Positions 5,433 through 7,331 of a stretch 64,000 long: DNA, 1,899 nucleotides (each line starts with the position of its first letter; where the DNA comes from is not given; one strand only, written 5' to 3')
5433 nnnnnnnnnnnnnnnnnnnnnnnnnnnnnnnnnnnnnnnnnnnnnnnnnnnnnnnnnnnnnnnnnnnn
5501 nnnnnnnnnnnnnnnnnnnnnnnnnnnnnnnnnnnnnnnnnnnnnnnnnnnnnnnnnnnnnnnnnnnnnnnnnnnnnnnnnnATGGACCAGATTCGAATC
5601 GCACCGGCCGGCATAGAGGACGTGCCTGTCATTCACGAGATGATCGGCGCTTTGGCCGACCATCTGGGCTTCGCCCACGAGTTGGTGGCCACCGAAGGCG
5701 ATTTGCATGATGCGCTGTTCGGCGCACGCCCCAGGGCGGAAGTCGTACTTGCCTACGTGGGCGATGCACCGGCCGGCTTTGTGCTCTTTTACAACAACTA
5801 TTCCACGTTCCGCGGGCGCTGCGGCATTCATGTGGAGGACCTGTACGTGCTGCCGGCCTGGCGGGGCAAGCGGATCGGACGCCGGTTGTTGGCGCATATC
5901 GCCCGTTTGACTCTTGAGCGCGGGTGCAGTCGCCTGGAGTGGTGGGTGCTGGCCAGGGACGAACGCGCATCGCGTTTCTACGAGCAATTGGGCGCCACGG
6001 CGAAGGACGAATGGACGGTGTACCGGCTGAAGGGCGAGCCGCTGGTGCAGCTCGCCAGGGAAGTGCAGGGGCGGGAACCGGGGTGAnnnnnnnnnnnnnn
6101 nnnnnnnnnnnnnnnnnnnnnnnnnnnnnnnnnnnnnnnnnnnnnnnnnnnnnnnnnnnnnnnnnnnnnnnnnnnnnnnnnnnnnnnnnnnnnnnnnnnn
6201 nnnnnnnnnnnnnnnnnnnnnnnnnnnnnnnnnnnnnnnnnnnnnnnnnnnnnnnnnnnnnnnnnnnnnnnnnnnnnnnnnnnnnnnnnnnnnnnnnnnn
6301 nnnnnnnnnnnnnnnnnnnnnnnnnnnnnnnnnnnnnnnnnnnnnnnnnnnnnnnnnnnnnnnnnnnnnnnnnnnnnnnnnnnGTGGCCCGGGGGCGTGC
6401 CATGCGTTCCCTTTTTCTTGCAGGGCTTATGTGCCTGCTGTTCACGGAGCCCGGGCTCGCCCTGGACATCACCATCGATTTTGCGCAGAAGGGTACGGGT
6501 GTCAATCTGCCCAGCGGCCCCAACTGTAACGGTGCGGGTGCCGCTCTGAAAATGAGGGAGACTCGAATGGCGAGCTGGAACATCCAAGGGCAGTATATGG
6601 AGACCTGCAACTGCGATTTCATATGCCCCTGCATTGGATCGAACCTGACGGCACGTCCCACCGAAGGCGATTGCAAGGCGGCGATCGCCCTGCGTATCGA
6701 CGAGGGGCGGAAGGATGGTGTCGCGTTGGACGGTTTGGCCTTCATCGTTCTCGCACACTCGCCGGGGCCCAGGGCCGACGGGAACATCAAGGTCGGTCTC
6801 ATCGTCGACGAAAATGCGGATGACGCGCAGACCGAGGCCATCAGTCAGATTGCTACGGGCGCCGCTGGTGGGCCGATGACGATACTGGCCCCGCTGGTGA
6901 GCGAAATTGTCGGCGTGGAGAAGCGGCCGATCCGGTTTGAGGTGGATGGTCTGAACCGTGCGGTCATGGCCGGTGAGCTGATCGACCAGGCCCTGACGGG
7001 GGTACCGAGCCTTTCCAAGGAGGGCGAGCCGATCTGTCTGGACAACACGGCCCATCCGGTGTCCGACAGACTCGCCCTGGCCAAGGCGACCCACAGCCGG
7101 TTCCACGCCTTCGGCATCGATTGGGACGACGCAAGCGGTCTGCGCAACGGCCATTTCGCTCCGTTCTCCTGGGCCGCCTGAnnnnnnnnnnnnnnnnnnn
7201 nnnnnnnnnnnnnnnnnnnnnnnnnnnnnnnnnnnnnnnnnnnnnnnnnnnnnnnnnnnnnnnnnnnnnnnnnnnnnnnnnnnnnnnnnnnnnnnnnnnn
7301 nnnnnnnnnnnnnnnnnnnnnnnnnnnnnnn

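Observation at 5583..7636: DUF1326 gene flanked by a GNAT gene and a diverged 3' fragment of the same GNAT, which looks like an insertion or deletion scar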

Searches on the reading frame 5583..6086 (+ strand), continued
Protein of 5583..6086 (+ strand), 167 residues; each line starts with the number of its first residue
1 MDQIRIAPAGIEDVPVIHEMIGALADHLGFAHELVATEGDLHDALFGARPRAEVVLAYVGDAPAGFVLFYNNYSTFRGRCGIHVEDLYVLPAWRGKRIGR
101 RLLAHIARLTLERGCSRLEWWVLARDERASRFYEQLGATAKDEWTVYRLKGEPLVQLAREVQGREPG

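Call 48: search_solved_structures(query=window:5583-6086:+, max_evalue=0.00001)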
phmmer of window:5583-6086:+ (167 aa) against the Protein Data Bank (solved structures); distinct sequences matched with E-value up to 0.00001: 21.
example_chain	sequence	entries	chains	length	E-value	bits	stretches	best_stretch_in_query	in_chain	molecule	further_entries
2fe7_A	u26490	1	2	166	4.7e-29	104.5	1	5-158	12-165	probable N-acetyltransferase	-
12jc_A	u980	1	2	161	1.1e-28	103.3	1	5-158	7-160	Thialysine Acetyltransferase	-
8xj5_A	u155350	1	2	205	2.2e-24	89.3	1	63-155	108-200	L-ornithine N5-acetyltransferase NATA1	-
8xbn_A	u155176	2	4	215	2.5e-24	89.1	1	63-155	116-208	L-ornithine N5-acetyltransferase NATA1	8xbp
8xj9_A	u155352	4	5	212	3.2e-24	88.8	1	63-154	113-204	GCN5-related N-acetyltransferase 8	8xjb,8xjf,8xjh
8rmz_A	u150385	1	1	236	4.9e-24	88.2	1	63-154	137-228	GCN5-related N-acetyltransferase 8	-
7ovv_A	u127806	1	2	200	1.6e-23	86.5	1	63-152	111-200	Probable acetyltransferase NATA1-like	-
7zhc_A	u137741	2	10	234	8.4e-22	80.9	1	63-155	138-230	N-acetyltransferase domain-containing protein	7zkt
2bei_A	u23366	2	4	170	4.7e-16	62.2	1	52-158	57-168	Diamine acetyltransferase 2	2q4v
8yv7_A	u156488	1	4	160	2e-15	60.2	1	54-158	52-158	Thialysine N-epsilon-acetyltransferase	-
3bj7_A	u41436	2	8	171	4.5e-13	52.5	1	3-160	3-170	Diamine acetyltransferase 1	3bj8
3i9s_A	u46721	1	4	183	6.5e-13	52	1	43-160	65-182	Integron cassette protein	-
2f5i_A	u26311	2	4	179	3.7e-12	49.5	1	5-160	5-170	Diamine acetyltransferase 1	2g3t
2b4d_A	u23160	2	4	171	5e-12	49.1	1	5-160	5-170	Diamine acetyltransferase 1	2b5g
2jev_A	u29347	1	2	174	5.3e-12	49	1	5-160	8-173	DIAMINE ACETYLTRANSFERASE 1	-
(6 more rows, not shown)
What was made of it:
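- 5583..6086 (+): Intact GNAT acetyltransferase gene (167 aa), of the diamine/thialysine acetyltransferase (SSAT) type. Best solved relatives are 2fe7 (E 4.7e-29) and the thialysine acetyltransferase 12jc (E 1.1e-28) (call 48).
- On GNAT acetyltransferase (PF00583), intact gene 5583-6086: PDB relatives at E about 1e-29 (call 48).
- Closest known: Diamine/thialysine N-acetyltransferases. Same: The intact GNAT aligns over residues 5-158 at E 1e-28 to 5e-29 (call 48).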

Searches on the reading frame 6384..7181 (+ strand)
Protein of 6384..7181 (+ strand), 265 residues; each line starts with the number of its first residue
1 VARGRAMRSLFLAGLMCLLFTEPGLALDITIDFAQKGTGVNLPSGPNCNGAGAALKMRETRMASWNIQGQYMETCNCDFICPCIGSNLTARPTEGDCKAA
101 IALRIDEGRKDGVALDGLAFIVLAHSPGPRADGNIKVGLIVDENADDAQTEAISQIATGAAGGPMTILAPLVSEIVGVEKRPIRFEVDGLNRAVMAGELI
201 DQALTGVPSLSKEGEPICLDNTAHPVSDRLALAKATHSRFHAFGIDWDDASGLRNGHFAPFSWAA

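Call 5: search_protein_families(library=pfam, proteins=[window:6384-7181:+], max_evalue=0.01)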
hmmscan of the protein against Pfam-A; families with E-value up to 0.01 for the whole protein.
window:6384-7181:+ (265 aa): 1 family
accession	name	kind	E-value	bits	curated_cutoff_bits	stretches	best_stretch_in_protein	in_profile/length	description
PF07040.16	DUF1326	-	1.6e-50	172.1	25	1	73-250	1-174/177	Protein of unknown function (DUF1326)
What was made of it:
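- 6567..7181 (+): Orphan DUF1326 gene (204 aa; same Pfam family as DmdF), intact, with its own ribosome-binding site. PF07040, 172 bits (call 5).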

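Call 6: search_protein_families(library=ncbifam, proteins=[window:6384-7181:+], max_evalue=0.01)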
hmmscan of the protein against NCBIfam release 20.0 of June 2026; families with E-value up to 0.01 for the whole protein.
window:6384-7181:+ (265 aa): 0 families

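Call 12: find_homologous_proteins(query=window:6384-7181:+)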
Query window:6384-7181:+ (265 aa): 3308 proteins with E <= 0.001 among 6241 candidates; the best 120 are listed.
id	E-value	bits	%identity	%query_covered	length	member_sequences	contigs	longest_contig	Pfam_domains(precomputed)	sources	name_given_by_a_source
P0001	1.7e-171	587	100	98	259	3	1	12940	PF07040.17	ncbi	ncbi:MAG: DUF1326 domain-containing protein [Gammaproteobacteria bacterium]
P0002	8.8e-113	394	81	79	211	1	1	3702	PF07040.17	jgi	jgi:hypothetical protein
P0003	3.6e-111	389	83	77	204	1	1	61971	PF07040.17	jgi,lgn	-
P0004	6.3e-110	385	81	77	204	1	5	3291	PF07040.17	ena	-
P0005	3.7e-109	382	80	77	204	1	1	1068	PF07040.17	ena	-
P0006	5.8e-109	382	80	77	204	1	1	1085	PF07040.17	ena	-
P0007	1.8e-108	380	81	77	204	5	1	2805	PF07040.17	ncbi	-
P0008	1.9e-108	380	81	76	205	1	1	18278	PF07040.17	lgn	-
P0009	1.7e-107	377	79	77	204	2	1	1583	PF07040.17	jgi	jgi:hypothetical protein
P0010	1.9e-107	377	81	77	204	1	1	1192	PF07040.17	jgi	jgi:hypothetical protein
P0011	7.4e-107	375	80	77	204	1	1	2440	PF07040.17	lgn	-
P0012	8.3e-107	374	78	77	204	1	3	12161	PF07040.17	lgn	-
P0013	1.3e-106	374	79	77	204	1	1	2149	PF07040.17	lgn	-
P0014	3.0e-106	373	79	76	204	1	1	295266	PF07040.17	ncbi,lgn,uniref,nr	ncbi:DUF1326 domain-containing protein [Halomonas cerina]|uniref:DUF1326 domain-containing protein n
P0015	6.0e-106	372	78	77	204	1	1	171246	PF07040.17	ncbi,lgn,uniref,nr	ncbi:DUF1326 domain-containing protein [Halomonas marinisediminis]|uniref:DUF1326 domain-containing 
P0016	1.0e-105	371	78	77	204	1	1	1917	PF07040.17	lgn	-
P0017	5.3e-105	369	79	77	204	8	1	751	PF07040.17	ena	-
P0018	1.6e-104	367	77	76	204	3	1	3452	PF07040.17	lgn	-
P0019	2.0e-104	367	77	77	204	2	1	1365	PF07040.17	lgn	-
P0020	2.1e-104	367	79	77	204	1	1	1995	PF07040.17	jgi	jgi:hypothetical protein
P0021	2.1e-104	367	77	77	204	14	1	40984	PF07040.17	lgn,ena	-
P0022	2.8e-104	366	78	77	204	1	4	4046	PF07040.17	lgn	-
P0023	3.2e-104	366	77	76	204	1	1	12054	PF07040.17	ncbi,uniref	ncbi:DUF1326 domain-containing protein [Halomonas sp. GXIMD04776]|uniref:DUF1326 domain-containing p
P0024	3.3e-104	366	78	77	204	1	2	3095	PF07040.17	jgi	jgi:hypothetical protein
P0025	3.4e-104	366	78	77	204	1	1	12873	PF07040.17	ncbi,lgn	-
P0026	3.8e-104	366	80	76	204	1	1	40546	PF07040.17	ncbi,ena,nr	ncbi:MAG: DUF1326 domain-containing protein [Alphaproteobacteria bacterium]|nr:DUF1326 domain-contai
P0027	1.2e-103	364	79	77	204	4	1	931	PF07040.17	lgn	-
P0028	1.4e-103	364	78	77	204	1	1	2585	PF07040.17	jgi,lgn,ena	-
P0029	1.5e-103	364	77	77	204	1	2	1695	PF07040.17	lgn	-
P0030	1.8e-103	364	77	77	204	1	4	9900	PF07040.17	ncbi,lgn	ncbi:MAG: DUF1326 domain-containing protein [Gammaproteobacteria bacterium]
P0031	2.9e-103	363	79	76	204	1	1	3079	PF07040.17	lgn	-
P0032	4.1e-103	362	77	77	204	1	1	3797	PF07040.17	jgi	jgi:hypothetical protein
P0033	8.3e-103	361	76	77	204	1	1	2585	PF07040.17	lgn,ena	-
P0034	1.0e-102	361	76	77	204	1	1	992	PF07040.17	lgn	-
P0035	2.3e-102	360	78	76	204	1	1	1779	PF07040.17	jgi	jgi:hypothetical protein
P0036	2.4e-102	360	78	76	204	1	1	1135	PF07040.17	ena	-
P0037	2.7e-102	360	75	77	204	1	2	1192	PF07040.17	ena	-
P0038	3.0e-102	360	77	77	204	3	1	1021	PF07040.17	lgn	-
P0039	3.0e-102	359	77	77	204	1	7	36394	PF07040.17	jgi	jgi:hypothetical protein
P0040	6.5e-102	358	77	77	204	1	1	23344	PF07040.17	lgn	-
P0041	7.0e-102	358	75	77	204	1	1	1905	PF07040.17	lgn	-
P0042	8.0e-102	358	77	77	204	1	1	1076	PF07040.17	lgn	-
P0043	8.0e-102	358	76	77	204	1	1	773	PF07040.17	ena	-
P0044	1.0e-101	358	76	76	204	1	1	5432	PF07040.17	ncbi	-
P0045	2.0e-101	357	76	77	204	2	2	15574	PF07040.17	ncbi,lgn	-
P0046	2.3e-101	357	76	76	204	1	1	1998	PF07040.17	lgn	-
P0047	2.5e-101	356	75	78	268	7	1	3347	PF07040.17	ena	-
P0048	2.6e-101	356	77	77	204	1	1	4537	PF07040.17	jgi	jgi:hypothetical protein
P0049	2.8e-101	356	76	77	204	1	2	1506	PF07040.17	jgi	jgi:hypothetical protein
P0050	3.1e-101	356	76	77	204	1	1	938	PF07040.17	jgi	jgi:hypothetical protein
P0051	3.7e-101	356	76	77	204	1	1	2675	PF07040.17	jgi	jgi:hypothetical protein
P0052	3.8e-101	356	77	77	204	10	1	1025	PF07040.17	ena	-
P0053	4.6e-101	356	75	77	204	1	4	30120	PF07040.17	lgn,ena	-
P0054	5.3e-101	355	76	76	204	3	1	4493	PF07040.17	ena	-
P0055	5.4e-101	355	75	77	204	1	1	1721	PF07040.17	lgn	-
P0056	5.6e-101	355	77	76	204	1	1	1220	PF07040.17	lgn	-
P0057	6.1e-101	355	75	77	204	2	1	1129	PF07040.17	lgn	-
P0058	7.3e-101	355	77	76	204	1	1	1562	PF07040.17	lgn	-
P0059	9.2e-101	355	75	77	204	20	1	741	PF07040.17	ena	-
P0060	9.8e-101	355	75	78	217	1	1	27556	PF07040.17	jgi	jgi:hypothetical protein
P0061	1.0e-100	355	73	79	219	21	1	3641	PF07040.17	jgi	jgi:hypothetical protein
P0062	1.0e-100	355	75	77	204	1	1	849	PF07040.17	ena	-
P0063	1.3e-100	354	76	77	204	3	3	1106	PF07040.17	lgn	-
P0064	1.5e-100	354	75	77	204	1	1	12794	PF07040.17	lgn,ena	-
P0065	1.5e-100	354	76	77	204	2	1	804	PF07040.17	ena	-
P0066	1.7e-100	354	76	78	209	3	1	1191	PF07040.17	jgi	jgi:hypothetical protein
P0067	1.9e-100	354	76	77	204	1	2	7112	PF07040.17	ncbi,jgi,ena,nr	ncbi:MAG TPA: DUF1326 domain-containing protein [Gammaproteobacteria bacterium]|nr:DUF1326 domain-co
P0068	2.7e-100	353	75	77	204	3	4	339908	PF07040.17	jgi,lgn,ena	-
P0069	3.2e-100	353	76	76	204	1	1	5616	PF07040.17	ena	-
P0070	3.2e-100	353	76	76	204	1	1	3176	PF07040.17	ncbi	-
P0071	3.4e-100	353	76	76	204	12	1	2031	PF07040.17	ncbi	-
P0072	3.6e-100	353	75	76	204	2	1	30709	PF07040.17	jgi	-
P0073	4.7e-100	352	75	77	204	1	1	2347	PF07040.17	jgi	jgi:hypothetical protein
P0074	4.7e-100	352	76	76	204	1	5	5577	PF07040.17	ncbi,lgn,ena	-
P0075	4.9e-100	352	74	77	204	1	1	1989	PF07040.17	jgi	jgi:hypothetical protein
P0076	5.3e-100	352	76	76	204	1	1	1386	PF07040.17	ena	-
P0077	5.8e-100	352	77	77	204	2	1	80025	PF07040.17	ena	-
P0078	6.1e-100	352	75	77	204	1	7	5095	PF07040.17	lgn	-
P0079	7.0e-100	352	74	77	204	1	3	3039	PF07040.17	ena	-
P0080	7.1e-100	352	75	77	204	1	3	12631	PF07040.17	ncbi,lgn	-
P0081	7.3e-100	352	76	77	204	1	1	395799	PF07040.17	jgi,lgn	-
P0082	7.8e-100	352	75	77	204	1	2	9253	PF07040.17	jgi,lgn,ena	-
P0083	8.5e-100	351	72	78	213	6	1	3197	PF07040.17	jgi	jgi:hypothetical protein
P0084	8.9e-100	351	73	77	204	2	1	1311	PF07040.17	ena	-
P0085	1.0e-99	351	74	77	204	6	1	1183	PF07040.17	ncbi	-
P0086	1.1e-99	351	75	77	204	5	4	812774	PF07040.17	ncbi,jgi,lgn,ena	jgi:hypothetical protein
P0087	1.1e-99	351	74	78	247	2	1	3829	PF07040.17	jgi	jgi:hypothetical protein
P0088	1.2e-99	351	74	77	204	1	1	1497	PF07040.17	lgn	-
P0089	1.2e-99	351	75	76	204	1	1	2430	PF07040.17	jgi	jgi:hypothetical protein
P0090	1.5e-99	351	74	77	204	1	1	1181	PF07040.17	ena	-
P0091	1.6e-99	351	76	76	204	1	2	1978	PF07040.17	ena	-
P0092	1.7e-99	350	75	77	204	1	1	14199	PF07040.17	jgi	-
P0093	1.8e-99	350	75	76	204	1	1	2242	PF07040.17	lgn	-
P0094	1.9e-99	350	73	77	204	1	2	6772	PF07040.17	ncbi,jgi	ncbi:MAG: hypothetical protein ACI8S3_001167 [Alphaproteobacteria bacterium]|jgi:hypothetical protei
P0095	2.1e-99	350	73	77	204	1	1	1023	PF07040.17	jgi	-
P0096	2.8e-99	350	74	77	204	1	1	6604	PF07040.17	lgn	-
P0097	2.9e-99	350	73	77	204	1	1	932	PF07040.17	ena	-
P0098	3.9e-99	349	74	77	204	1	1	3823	PF07040.17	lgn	-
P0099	4.1e-99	349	75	76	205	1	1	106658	PF07040.17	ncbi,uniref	ncbi:DUF1326 domain-containing protein [Arhodomonas sp. AD133]|uniref:DUF1326 domain-containing prot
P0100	4.3e-99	349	74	77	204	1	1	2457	PF07040.17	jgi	jgi:hypothetical protein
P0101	4.8e-99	349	74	77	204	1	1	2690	PF07040.17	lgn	-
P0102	6.1e-99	349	75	76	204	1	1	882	PF07040.17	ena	-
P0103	6.8e-99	349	72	77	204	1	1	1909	PF07040.17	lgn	-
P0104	6.9e-99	348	74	77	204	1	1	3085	PF07040.17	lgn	-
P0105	7.6e-99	348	75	76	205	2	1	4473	PF07040.17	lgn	-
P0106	7.7e-99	348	73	78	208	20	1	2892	PF07040.17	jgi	jgi:hypothetical protein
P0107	8.0e-99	348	75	76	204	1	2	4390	PF07040.17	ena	-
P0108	8.4e-99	348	74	77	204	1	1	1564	PF07040.17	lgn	-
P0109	9.4e-99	348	74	76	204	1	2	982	PF07040.17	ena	-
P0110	1.1e-98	348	74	77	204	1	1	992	PF07040.17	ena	-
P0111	1.6e-98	347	72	79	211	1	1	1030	PF07040.17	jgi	jgi:hypothetical protein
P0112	1.6e-98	347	75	77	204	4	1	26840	PF07040.17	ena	-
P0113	1.6e-98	347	72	77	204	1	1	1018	PF07040.17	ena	-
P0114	1.7e-98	347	73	76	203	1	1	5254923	PF07040.17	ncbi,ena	-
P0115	1.7e-98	347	74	77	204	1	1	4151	PF07040.17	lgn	-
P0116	1.9e-98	347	73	77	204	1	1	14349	PF07040.17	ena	-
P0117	2.0e-98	347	72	77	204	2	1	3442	PF07040.17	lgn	-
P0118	2.6e-98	347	75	77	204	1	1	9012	PF07040.17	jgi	-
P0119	2.9e-98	346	74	76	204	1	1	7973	PF07040.17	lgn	-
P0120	3.3e-98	346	75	77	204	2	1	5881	PF07040.17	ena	-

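Call 14: find_encoding_contigs(protein=P0001, flank=8000, max_places=4)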
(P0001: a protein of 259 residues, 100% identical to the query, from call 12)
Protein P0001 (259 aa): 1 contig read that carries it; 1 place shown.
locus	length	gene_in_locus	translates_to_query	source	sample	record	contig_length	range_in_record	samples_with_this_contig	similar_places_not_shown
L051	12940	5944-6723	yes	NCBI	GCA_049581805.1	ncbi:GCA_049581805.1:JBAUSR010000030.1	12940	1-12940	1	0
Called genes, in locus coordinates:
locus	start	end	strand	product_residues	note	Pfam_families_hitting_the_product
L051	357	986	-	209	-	PF01726:LexA_DNA_bind, PF00717:Peptidase_S24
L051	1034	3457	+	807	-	PF00270:DEAD, PF04851:ResIII (weak), PF00271:Helicase_C, PF22982:WHD_HRQ1, PF09369:MZB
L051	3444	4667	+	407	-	PF13482:RNase_H_2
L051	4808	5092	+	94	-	PF14145:YrhK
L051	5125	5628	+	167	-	PF00583:Acetyltransf_1, PF13673:Acetyltransf_10, PF13508:Acetyltransf_7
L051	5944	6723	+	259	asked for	PF07040:DUF1326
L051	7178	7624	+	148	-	PF10604:Polyketide_cyc2, PF03364:Polyketide_cyc (weak)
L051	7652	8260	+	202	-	-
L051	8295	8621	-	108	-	PF07238:PilZ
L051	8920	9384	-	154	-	-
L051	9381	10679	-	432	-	PF00374:NiFeSe_Hases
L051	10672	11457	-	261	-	PF01058:Oxidored_q6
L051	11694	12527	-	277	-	PF00175:NAD_binding_1, PF10418:DHODB_Fe-S_bind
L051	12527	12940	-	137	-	PF13534:Fer4_17 (faint), PF13187:Fer4_9 (faint), PF13746:Fer4_18 (faint), PF12838:Fer4_7 (faint), PF25160:LdpA_Fe-S-bd (faint), PF12797:Fer4_2 (faint), PF13183:Fer4_8 (weak), PF17179:Fer4_22, +2 more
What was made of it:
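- On Integron gene cassette: No integrase among the genes called at this locus (call 14).
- No transposase gene among the genes called across this locus (call 14).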

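Call 15: find_encoding_contigs(protein=P0003, flank=6000, max_places=4)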
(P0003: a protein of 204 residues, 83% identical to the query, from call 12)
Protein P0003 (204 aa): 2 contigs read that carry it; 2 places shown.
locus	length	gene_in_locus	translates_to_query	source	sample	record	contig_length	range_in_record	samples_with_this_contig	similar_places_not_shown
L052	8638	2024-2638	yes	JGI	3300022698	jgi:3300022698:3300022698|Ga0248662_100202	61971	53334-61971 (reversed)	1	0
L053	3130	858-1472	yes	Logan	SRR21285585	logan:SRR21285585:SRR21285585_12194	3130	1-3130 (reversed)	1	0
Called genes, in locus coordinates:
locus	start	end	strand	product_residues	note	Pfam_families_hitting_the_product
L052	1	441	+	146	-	?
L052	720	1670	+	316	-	PF08447:PAS_3, PF00990:GGDEF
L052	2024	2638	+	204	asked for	PF07040:DUF1326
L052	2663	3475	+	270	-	PF09948:PpoB2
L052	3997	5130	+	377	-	PF03480:DctP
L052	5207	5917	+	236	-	PF04290:DctQ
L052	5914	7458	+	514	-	PF06808:DctM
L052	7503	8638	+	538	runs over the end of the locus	PF20656:MS_N, PF01274:MS_TIM-barrel, PF20659:MS_C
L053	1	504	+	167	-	?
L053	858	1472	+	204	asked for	PF07040:DUF1326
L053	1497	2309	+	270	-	PF09948:PpoB2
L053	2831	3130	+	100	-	?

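Call 16: find_encoding_contigs(protein=P0002, flank=6000, max_places=4)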
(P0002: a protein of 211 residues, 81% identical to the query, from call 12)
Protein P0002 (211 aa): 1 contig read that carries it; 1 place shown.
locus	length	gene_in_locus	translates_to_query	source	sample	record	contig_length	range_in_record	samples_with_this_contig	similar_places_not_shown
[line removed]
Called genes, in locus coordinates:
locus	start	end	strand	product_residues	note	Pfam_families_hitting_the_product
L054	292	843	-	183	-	PF00903:Glyoxalase, PF13669:Glyoxalase_4 (weak)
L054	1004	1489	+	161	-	-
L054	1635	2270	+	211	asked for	PF07040:DUF1326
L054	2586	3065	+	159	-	-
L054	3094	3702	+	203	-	?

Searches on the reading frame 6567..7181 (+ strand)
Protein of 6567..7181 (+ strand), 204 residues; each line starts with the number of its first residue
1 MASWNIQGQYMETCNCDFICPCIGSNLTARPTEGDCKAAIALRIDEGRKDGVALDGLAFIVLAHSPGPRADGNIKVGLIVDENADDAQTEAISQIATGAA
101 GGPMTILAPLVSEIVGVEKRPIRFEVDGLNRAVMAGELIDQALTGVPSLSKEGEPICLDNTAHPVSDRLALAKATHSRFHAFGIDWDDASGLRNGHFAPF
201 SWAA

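Call 8: find_encoding_contigs(protein=window:6567-7181:+, flank=8000, max_places=6)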
Protein window:6567-7181:+ (204 aa): no gene with exactly this product is on record in the collection.

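Call 46: find_related_loci(query=window:6567-7181:+, collection=metagenome_contigs, flank=3000)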
Query window:6567-7181:+ (204 aa) in metagenome_contigs; peptide patterns used: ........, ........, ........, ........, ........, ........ (x = any residue, [..] = any of these).
401 stretches matched a pattern; 158 encode a relative of the query (tblastn E <= 1e-3); the best 80 are kept; 80 distinct loci.
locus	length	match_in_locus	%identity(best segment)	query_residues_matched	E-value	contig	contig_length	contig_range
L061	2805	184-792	81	1-203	2e-117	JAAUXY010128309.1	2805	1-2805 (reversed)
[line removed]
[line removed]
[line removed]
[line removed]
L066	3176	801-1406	76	1-202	7e-108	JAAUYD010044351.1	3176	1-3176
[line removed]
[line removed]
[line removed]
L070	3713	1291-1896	73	1-202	9e-104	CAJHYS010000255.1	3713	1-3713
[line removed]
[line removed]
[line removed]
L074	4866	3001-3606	76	1-202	2e-100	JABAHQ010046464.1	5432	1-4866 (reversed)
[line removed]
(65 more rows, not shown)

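Call 49: search_solved_structures(query=window:6567-7181:+, max_evalue=0.01)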
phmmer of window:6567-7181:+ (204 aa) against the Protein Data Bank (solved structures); distinct sequences matched with E-value up to 0.01: 0.
